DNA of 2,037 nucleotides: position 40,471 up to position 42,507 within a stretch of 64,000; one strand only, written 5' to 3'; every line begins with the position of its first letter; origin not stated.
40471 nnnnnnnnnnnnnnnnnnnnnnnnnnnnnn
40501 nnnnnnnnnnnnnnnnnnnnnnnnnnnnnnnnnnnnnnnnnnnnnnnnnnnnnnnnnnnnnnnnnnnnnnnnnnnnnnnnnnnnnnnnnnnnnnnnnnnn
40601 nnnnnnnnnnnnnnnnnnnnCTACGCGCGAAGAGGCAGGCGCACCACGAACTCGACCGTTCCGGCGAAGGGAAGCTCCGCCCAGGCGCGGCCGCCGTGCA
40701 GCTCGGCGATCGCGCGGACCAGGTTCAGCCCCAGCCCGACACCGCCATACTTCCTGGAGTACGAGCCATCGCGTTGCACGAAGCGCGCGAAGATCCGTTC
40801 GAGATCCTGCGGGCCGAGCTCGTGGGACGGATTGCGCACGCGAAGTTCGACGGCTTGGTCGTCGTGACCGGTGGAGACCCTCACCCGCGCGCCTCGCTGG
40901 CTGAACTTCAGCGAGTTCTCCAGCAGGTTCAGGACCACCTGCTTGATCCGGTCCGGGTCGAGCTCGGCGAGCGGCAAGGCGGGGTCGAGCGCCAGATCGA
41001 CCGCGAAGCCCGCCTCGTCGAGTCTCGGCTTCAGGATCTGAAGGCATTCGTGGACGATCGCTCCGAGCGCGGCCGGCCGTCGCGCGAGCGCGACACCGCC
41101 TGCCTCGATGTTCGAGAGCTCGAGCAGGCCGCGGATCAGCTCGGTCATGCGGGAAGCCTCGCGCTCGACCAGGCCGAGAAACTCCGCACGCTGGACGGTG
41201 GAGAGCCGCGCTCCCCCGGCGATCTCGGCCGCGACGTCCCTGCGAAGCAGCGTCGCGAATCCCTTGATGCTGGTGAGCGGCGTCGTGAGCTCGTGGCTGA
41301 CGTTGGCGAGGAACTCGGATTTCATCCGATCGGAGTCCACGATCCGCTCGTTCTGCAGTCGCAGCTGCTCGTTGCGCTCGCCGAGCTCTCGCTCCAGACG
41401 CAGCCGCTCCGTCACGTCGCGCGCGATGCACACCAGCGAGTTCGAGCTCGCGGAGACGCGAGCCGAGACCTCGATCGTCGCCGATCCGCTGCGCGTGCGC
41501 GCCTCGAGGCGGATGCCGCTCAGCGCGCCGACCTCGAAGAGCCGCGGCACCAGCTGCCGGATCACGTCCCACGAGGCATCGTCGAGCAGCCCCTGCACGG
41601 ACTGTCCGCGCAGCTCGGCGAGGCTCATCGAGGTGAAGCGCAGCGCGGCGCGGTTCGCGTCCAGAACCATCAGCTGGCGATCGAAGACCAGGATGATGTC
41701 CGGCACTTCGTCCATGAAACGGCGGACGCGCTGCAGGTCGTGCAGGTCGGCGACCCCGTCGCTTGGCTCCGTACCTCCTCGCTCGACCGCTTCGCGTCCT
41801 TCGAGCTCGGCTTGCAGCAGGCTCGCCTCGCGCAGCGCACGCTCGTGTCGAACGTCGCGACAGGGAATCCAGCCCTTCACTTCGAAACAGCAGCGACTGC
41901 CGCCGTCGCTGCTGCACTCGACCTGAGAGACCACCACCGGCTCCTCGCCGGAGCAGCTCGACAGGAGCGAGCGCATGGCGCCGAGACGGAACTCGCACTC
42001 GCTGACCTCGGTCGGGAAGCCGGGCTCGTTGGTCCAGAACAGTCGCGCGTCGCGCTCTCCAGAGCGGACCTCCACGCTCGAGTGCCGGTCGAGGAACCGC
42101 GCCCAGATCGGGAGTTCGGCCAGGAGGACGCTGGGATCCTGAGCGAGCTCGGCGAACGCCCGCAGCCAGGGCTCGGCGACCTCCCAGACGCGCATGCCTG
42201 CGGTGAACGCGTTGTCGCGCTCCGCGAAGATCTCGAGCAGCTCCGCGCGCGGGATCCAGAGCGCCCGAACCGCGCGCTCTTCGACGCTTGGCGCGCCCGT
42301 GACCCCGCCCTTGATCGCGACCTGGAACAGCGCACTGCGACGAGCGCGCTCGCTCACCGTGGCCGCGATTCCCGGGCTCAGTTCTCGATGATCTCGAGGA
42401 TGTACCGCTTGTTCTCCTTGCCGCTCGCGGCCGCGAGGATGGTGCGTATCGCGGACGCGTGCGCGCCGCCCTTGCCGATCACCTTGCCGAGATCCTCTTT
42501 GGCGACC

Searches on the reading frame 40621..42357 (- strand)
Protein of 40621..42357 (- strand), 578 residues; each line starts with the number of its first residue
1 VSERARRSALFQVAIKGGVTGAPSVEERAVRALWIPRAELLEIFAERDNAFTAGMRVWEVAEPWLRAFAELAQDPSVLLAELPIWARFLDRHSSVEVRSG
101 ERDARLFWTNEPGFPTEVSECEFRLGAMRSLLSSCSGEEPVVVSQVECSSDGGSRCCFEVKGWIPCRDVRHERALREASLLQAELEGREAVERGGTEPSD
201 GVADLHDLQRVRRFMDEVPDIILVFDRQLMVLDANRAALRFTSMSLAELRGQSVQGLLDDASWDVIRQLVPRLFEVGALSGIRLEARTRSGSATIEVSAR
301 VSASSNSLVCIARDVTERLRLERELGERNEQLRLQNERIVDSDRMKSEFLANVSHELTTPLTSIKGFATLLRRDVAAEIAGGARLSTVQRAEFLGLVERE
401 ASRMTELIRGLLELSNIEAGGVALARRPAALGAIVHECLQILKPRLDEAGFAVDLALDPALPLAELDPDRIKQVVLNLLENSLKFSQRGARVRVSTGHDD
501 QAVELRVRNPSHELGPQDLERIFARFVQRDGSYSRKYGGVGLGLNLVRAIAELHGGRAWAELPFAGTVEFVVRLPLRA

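Call 3: search_protein_families(library=pfam, proteins=[window:40621-42357:-], max_evalue=0.01)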
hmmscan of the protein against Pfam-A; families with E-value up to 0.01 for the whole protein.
window:40621-42357:- (578 aa): 7 families
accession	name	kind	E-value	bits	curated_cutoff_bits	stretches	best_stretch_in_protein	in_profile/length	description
PF02518.31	HATPase_c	-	2.8e-23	82.9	26.4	1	467-577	2-110/111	Histidine kinase-, DNA gyrase B-, and HSP90-like ATPase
PF00512.31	HisKA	-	1.7e-17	63.7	26.9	1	345-420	1-66/66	His Kinase A (phospho-acceptor) domain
PF08448.16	PAS_4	-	1.4e-06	28.9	23.1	1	216-318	2-108/110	PAS fold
PF13188.13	PAS_8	-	4.4e-05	23.7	21.8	1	209-256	1-49/65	PAS domain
PF00989.32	PAS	-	7.5e-05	23.2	22.6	1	210-315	2-113/113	PAS fold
PF13426.13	PAS_9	-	0.0022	18.7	27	1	219-317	1-103/103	PAS domain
PF02830.23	V4R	-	0.0031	18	31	1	121-161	22-61/62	V4R domain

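Call 17: search_protein_families(library=ncbifam, proteins=[window:40621-42357:-], max_evalue=0.001)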
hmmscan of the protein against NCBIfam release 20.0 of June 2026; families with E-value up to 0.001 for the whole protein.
window:40621-42357:- (578 aa): 66 families (the best 25 are shown)
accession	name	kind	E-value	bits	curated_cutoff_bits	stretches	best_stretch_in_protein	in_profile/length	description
NF046044.1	PnpS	equivalog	2.1e-50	171.9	400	1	342-561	166-376/390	two-component system histidine kinase PnpS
TIGR02966.1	phoR_proteo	equivalog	2.1e-41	142.1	334.2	1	342-557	110-316/333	phosphate regulon sensor histidine kinase PhoR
NF033092.0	HK_WalK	equivalog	7.3e-41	140.4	725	1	343-575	369-593/594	cell wall metabolism sensor histidine kinase WalK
NF047874.1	MASE3_PAS_HK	subfamily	6.6e-37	127.6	560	1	209-576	265-625/655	MASE3 domain-containing sensor histidine kinase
NF033091.0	HK_VanS_ACDEFG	equivalog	1.8e-35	122.4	400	1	320-575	48-293/293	vancomycin resistance histidine kinase VanS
NF012163.2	BaeS_SmeS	equivalog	3.1e-34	118.7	500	1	322-575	216-457/457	sensor histidine kinase efflux regulator BaeS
NF050805.1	CellDivHKDivJCaul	equivalog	5.2e-34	117.4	1000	1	303-576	262-520/531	cell cycle sensor histidine kinase DivJ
NF008318.0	PRK11107.1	equivalog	5.9e-34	117.3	890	1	328-557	275-499/920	two-component sensor histidine kinase BarA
NF040691.1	MtrAB_MtrB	equivalog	2e-33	116.2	450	1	328-577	253-493/507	MtrAB system histidine kinase MtrB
NF038297.2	hybrid_HK_HrmK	equivalog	6.2e-33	114.3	725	1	317-577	206-458/607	hybrid histidine kinase/response regulator HrmK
NF007793.0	PRK10490.1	equivalog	1.2e-32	112.9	1123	1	317-577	643-883/895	two-component system sensor histidine kinase KdpD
NF047465.1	hybrid_HK_LvrA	exception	8.1e-32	110.1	1200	1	314-578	170-424/819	hybrid histidine kinase/response regulator LvrA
NF041880.1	EPS_EpsF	equivalog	1.5e-31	109.5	900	1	342-562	270-477/492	response regulator EpsF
NF008468.0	PRK11360.1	equivalog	1.1e-30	106.6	646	1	213-576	272-608/616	two-component system sensor histidine kinase AtoS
TIGR01386.1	cztS_silS_copS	subfamily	1.5e-30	106.6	292.55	1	323-575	218-457/457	heavy metal sensor histidine kinase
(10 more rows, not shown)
